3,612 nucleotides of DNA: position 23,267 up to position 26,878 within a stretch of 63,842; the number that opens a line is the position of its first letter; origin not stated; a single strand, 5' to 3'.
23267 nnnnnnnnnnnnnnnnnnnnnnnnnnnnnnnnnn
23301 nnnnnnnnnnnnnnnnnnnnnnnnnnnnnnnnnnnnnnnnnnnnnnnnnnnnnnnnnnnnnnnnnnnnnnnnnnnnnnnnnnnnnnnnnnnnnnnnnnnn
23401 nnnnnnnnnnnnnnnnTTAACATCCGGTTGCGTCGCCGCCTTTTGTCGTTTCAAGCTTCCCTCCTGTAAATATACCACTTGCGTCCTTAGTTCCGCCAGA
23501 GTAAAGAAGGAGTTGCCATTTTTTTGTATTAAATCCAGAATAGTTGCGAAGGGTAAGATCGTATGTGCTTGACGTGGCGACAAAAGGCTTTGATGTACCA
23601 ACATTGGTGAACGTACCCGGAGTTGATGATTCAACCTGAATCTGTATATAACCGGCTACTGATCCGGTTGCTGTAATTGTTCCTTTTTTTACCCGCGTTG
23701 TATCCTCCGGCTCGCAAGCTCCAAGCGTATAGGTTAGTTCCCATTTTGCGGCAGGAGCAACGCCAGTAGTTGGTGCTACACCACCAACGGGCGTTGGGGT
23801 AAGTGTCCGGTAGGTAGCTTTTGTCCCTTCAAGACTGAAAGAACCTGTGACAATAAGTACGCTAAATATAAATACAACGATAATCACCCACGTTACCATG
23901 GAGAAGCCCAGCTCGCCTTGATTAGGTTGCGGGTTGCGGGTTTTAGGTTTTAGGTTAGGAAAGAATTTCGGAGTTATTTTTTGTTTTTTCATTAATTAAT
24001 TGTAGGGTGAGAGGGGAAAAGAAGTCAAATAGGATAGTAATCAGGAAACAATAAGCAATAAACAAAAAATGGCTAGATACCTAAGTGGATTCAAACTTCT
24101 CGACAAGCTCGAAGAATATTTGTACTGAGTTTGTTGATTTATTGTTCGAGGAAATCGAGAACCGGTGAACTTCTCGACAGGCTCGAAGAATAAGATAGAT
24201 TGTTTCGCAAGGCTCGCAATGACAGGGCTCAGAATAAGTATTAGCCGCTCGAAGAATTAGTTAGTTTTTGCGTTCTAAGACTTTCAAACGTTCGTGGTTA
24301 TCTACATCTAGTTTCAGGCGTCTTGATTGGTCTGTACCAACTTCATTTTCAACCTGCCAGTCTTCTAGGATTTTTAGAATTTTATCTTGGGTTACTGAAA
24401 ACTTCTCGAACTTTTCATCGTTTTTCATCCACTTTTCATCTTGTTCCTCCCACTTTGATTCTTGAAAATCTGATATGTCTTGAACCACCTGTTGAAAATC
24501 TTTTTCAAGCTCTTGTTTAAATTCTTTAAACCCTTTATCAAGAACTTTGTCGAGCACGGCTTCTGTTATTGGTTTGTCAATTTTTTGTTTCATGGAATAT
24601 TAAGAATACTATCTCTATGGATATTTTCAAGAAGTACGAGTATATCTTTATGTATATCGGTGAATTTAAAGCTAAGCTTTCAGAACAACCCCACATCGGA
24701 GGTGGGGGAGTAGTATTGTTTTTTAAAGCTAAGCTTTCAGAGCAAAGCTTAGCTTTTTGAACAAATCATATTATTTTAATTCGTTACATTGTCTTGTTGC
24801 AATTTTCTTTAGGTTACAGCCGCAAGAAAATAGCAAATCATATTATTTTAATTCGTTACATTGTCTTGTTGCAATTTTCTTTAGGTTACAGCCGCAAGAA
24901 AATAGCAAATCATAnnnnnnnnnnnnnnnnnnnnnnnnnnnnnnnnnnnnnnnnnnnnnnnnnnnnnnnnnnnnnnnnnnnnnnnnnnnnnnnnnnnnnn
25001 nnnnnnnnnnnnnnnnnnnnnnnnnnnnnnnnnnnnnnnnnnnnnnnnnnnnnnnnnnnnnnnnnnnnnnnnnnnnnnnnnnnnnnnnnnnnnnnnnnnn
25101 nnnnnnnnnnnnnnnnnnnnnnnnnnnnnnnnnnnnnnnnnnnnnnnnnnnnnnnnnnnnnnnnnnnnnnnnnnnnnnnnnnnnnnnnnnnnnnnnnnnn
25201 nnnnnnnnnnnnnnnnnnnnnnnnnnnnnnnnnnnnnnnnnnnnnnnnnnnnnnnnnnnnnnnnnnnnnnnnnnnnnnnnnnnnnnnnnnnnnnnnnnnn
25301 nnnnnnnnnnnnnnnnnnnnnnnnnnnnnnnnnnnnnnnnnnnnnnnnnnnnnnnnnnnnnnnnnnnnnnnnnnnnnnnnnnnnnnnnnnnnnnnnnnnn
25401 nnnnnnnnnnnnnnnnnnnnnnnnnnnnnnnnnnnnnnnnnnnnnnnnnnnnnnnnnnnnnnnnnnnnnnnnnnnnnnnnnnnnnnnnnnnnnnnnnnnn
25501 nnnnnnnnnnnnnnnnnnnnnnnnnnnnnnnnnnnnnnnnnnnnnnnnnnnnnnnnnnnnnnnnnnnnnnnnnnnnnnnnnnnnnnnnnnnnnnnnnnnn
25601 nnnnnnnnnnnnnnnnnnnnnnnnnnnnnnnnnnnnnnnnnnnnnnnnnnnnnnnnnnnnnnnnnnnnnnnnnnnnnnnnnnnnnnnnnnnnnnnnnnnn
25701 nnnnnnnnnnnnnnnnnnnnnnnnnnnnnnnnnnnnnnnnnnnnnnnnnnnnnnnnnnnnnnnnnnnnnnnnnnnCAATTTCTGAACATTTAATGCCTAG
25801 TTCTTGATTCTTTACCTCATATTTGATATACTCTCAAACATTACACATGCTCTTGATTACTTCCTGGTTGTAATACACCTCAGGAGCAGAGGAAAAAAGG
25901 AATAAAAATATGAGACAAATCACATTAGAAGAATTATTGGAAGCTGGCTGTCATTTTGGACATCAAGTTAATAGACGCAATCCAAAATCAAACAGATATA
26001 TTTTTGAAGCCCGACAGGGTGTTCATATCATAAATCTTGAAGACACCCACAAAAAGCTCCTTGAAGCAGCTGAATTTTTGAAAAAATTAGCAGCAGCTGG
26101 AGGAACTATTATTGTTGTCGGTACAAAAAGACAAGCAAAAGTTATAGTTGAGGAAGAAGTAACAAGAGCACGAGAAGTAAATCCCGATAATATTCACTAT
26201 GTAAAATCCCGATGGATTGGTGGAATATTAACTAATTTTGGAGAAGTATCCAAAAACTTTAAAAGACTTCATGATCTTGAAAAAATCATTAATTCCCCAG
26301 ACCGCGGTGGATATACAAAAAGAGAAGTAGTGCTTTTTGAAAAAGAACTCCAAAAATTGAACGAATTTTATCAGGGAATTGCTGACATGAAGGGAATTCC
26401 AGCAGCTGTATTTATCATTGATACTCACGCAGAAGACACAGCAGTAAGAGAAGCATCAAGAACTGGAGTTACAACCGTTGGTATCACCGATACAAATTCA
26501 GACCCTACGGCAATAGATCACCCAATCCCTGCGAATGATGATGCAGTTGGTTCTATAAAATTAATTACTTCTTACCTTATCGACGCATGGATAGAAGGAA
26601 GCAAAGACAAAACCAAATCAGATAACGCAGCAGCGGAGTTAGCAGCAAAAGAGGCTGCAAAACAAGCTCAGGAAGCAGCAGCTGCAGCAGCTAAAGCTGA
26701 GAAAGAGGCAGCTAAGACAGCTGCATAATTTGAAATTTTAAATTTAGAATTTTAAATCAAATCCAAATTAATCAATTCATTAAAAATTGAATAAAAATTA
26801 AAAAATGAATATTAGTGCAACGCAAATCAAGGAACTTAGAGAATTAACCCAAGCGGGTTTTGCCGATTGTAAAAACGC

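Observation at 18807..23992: Pilin-bracketed operon built from two [Cys-rich secreted protein]-[membrane-anchored cohesin-like protein] cassettes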

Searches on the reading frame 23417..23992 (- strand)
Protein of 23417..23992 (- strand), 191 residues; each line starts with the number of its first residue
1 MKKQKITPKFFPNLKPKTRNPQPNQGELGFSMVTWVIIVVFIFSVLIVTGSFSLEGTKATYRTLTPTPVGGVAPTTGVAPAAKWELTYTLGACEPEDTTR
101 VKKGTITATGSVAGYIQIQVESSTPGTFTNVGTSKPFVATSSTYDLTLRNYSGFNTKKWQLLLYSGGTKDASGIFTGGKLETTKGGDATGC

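Call 3: search_protein_families(library=pfam, max_evalue=1, proteins=[window:23417-23992:-])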
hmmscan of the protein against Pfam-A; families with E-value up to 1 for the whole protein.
window:23417-23992:- (191 aa): 1 family
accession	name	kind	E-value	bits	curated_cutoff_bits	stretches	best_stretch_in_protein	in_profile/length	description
PF01819.22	Levi_coat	-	0.087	13.3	25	1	63-149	18-95/132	Levivirus coat protein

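Call 4: search_protein_families(library=ncbifam, max_evalue=1, proteins=[window:23417-23992:-])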
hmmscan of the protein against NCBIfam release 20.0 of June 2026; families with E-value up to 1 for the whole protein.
window:23417-23992:- (191 aa): 0 families

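Call 47: search_solved_structures(query=A4, max_evalue=10)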
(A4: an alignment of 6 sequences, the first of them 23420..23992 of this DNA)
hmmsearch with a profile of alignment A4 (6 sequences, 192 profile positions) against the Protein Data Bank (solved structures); distinct sequences matched with E-value up to 10: 8.
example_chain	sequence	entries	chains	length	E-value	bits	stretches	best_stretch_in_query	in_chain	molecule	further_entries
6ysy_B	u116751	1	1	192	0.64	12.8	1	63-138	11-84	Myosin light chain 1/3, skeletal muscle isoform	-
9hmf_O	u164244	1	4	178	0.99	12.2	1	16-73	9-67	Flagellar protein FliL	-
4xnv_A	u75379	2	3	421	2.4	10.9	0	15-40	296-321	P2Y purinoceptor 1, Rubredoxin, P2Y purinoceptor 1 | P2Y purinoceptor 1,Rubredoxin,P2Y purinoceptor 1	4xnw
9fmv_B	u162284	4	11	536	4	10.2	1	26-99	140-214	Cellulose biosynthesis protein BcsG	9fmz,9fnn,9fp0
7xxh_R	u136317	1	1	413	4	10.2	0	24-40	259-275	P2Y purinoceptor 1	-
9b8v_B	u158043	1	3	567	4.3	10.1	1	26-99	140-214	Cellulose biosynthesis protein BcsG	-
5ot1_A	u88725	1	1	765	4.6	10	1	33-91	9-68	Pullulanase type II, GH13 family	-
22hh_A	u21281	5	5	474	4.7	10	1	54-113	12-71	Extracellular solute-binding protein family 1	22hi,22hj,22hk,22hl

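Call 48: search_protein_families(library=pfam, alignment_id=A4, max_evalue=1)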
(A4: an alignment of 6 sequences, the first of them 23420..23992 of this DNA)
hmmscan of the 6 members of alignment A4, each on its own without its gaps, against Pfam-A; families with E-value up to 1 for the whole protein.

A. member 1, window:23420-23992:- (191 aa): 1 family
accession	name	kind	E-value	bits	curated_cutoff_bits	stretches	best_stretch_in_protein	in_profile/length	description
PF01819.22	Levi_coat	-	0.087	13.3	25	1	63-149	18-95/132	Levivirus coat protein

B. families by the number of members that match (of 6 scanned): 6 families
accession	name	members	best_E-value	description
PF21827.1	New_glue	2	0.00068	New glue protein family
PF16531.10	SAS-6_N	1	0.059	Centriolar protein SAS N-terminal domain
PF20088.4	DUF6480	1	0.061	Family of unknown function (DUF6480)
PF01819.22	Levi_coat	1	0.087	Levivirus coat protein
PF04277.18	OAD_gamma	1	0.23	Oxaloacetate decarboxylase, gamma chain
PF19442.4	CRIM1_C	1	0.3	Cysteine-rich motor neuron 1 protein C-terminal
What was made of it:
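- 23417..23992 (-): g1: 191-aa protein. It has a ~29-aa basic leader, an invariant Gly, a ~22-aa hydrophobic helix, a PT-rich linker and a ~110-aa all-beta domain with 2 conserved Cys (the last is the C-terminal TGC). The N-terminus is pilin-like, but the protein is not shown to be a pilin. No pilin profile or PDB hit (calls 3, 4, 47, 48).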

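Call 49: find_homologous_proteins(query=window:23420-23992:-, max_evalue=0.001)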
Query window:23420-23992:- (191 aa): 2 proteins with E <= 0.001 among 570 candidates.
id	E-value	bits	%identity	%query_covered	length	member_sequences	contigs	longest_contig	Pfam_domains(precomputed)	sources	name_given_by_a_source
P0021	3.5e-120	417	100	100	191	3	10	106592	-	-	-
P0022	1.4e-53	200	58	86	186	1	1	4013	-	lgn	-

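Call 68: find_encoding_contigs(protein=P0022, flank=10000, max_places=3)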
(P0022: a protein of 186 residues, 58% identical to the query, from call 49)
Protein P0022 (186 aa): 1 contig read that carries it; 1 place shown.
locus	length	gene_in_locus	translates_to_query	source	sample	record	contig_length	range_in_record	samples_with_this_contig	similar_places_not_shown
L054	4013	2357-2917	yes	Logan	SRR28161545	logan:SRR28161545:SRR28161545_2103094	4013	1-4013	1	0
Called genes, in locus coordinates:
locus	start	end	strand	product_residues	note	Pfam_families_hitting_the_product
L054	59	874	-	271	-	PF00318:Ribosomal_S2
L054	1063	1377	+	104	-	PF05635:23S_rRNA_IVP, PF22296:bAvd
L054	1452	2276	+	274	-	PF00092:VWA, PF13519:VWA_2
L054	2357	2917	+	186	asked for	-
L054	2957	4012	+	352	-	?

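Call 69: find_encoding_contigs(protein=P0021, flank=3000, max_places=10)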
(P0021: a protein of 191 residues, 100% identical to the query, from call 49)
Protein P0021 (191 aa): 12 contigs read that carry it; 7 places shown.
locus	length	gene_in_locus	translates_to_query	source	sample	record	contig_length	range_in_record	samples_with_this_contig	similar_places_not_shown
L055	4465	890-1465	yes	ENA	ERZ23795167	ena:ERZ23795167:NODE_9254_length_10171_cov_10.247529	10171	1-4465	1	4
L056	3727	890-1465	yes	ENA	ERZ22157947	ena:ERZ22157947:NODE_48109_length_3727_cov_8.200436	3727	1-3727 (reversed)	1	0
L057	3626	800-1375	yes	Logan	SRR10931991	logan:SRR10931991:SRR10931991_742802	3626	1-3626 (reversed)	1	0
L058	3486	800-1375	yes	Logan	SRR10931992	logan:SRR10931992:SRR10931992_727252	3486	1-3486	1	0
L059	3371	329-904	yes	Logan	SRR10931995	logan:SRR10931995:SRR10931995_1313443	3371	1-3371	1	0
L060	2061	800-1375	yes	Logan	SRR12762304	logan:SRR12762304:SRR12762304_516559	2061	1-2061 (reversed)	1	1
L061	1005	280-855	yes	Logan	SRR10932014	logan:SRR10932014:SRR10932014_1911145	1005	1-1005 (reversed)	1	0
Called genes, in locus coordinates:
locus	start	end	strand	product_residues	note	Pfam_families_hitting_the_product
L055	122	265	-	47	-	-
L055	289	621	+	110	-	-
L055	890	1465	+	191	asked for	-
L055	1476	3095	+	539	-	-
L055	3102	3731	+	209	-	-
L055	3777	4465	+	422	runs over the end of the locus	-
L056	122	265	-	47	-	-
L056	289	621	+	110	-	-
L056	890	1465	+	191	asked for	-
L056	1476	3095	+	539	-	-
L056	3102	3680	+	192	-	-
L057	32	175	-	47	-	-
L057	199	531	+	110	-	-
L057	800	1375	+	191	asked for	-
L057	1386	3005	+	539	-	-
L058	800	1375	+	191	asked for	-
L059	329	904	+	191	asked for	-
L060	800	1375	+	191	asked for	-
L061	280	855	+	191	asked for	-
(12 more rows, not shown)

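Call 73: predict_structure(alignment_id=A6)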
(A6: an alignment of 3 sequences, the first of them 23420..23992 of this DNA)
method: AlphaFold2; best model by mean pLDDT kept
length: 191 residues; sequences in the alignment: 3
mean_pLDDT: 55.6   pTM: 0.43
mean pLDDT of the five models: 55.6, 54.9, 51.3, 50.9, 48.4
residues with pLDDT >= 90: 0; 70-90: 58; 50-70: 54; < 50: 79
segments of 3 or more residues with pLDDT < 50: 1-27, 50-81, 152-156, 169-172, 176-178, 185-190
pLDDT, mean of each block of 10 residues (from residue 1): 35 34 41 77 61 37 30 34 64 65 75 74 71 74 75 53 59 49 49 52
secondary structure, 60 per line:
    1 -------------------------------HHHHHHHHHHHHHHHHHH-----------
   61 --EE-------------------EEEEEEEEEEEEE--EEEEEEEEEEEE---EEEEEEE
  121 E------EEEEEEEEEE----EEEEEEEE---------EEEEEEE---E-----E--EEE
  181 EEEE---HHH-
elements in order: H32-49 E84-96 E99-110 E114-121 E128-137 E142-149 E159-165 E178-184
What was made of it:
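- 23417..23992 (-): AF2 pLDDT 55.6 (call 73).
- On Type IV prepilin (TIGR02532 / PF07963 N_methyl): It shows a helix at 32-49, a disordered stretch at 50-81 and an all-beta domain at 84-184 (call 73).
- A ~30-aa PT-rich disordered linker separates the g1 helix from its beta domain, unlike the pilin alpha-beta roll (call 73, low confidence).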

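Call 77: fold_search(model_id=the predicted structure, library=pdb)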
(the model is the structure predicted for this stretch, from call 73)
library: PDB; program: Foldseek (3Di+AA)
matches with E <= 10: 1264; with E <= 0.001: 1
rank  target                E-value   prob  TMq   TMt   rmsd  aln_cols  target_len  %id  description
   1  8xrx_C                8.3e-04  0.99  0.24  0.08   9.0       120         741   13  The crystal structure of a GH3 enzyme CcBgl3B with glucose and gentiobiose (released 2024-04-10)
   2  8xrx_B                1.1e-03  0.99  0.25  0.08   8.8       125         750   13  The crystal structure of a GH3 enzyme CcBgl3B with glucose and gentiobiose (released 2024-04-10)
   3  8xrv_C                1.3e-03  0.97  0.25  0.09  10.5       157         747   11  The crystal structure of a GH3 enzyme CcBgl3B with glucose (released 2024-04-10)
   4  8xrt_D                1.4e-03  0.96  0.25  0.09  10.6       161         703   12  The crystal structure of a GH3 enzyme CcBgl3B (released 2024-04-10)
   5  8xrx_E                1.6e-03  0.97  0.24  0.10   8.6       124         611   13  The crystal structure of a GH3 enzyme CcBgl3B with glucose and gentiobiose (released 2024-04-10)
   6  8xrx_A                1.8e-03  0.98  0.25  0.09   8.6       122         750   12  The crystal structure of a GH3 enzyme CcBgl3B with glucose and gentiobiose (released 2024-04-10)
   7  8xru_A                1.8e-03  0.95  0.25  0.09  10.4       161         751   12  The crystal structure of a GH3 enzyme CcBgl3B with glycerol (released 2024-04-10)
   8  8xrx_D                1.9e-03  0.93  0.24  0.08  10.6       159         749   11  The crystal structure of a GH3 enzyme CcBgl3B with glucose and gentiobiose (released 2024-04-10)
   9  5wab_D                2.3e-03  0.97  0.25  0.09   9.1       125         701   15  Crystal Structure of Bifidobacterium adolescentis GH3 beta-glucosidase (released 2018-04-04)
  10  5wab_C                2.6e-03  0.97  0.25  0.09   9.1       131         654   14  Crystal Structure of Bifidobacterium adolescentis GH3 beta-glucosidase (released 2018-04-04)
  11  5wab_B                2.7e-03  0.97  0.25  0.09   8.9       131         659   14  Crystal Structure of Bifidobacterium adolescentis GH3 beta-glucosidase (released 2018-04-04)
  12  5z9s_A                3.0e-03  0.96  0.27  0.09  13.2       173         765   11  Functional and Structural Characterization of a beta-Glucosidase Involved in Saponin Metabolism from Intestinal Bacter (released 2018-03-14)
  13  4zob_B                3.0e-03  0.91  0.25  0.09  11.3       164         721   13  Crystal Structure of beta-glucosidase from Listeria innocua in complex with gluconolactone (released 2016-05-18)
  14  8xrt_E                3.5e-03  0.97  0.26  0.09   8.4       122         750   12  The crystal structure of a GH3 enzyme CcBgl3B (released 2024-04-10)
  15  8xrt_B                3.5e-03  0.97  0.25  0.09   8.5       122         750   12  The crystal structure of a GH3 enzyme CcBgl3B (released 2024-04-10)
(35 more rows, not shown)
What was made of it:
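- Tried and rejected: The g1 model was too poor for a meaningful fold search (calls 73, 77).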

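Call 91: search_protein_families(library=ncbifam, max_evalue=0.1, proteins=[P0022])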
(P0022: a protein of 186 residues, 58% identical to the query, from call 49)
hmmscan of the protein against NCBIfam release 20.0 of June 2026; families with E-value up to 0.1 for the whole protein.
P0022 (186 aa): 0 families

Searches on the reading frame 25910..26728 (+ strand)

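Call 90: search_protein_families(library=pfam, max_evalue=0.001, proteins=[window:25910-26728:+])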
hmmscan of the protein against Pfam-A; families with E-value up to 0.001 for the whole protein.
window:25910-26728:+ (272 aa): 1 family
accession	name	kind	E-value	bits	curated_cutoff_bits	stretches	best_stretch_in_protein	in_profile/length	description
PF00318.25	Ribosomal_S2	-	2.6e-74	249.6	26.1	1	9-230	1-216/216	Ribosomal protein S2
